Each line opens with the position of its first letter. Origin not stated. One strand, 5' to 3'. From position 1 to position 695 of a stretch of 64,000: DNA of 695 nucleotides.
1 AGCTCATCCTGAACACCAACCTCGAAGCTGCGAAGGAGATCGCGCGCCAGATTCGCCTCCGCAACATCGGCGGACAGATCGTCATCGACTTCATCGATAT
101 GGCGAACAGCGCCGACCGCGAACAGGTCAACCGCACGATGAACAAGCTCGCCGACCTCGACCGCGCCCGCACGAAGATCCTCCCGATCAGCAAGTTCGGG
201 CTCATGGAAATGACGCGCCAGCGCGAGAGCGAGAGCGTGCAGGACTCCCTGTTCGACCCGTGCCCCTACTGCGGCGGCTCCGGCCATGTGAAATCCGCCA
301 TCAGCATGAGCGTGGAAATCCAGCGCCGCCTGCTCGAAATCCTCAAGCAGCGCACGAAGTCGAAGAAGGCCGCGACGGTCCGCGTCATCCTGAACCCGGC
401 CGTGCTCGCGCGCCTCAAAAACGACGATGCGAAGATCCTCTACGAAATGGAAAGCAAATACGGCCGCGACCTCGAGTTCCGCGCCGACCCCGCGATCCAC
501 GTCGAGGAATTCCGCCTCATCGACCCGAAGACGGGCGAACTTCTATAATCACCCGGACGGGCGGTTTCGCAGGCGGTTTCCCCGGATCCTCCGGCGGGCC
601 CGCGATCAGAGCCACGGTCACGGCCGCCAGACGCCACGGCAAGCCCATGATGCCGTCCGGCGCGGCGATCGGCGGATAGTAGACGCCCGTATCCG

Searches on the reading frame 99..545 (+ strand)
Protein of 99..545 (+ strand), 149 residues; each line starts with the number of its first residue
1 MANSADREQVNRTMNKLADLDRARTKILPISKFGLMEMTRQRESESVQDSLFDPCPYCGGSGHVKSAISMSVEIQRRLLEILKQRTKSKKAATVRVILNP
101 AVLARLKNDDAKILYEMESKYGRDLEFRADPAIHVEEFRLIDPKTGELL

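Call 84: search_protein_families(library=pfam, proteins=[window:99-545:+], max_evalue=0.01)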
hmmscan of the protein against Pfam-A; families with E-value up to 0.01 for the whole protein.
window:99-545:+ (149 aa): 2 families
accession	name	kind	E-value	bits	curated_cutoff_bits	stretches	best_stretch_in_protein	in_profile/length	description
PF20833.2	RNase_E_G_Thio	-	1.8e-09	38.1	26.8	1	54-140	1-83/86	RNase E/G, Thioredoxin-like domain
PF10150.14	RNase_E_G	-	4.5e-09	36.6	25.5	1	1-42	228-269/270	Ribonuclease E/G family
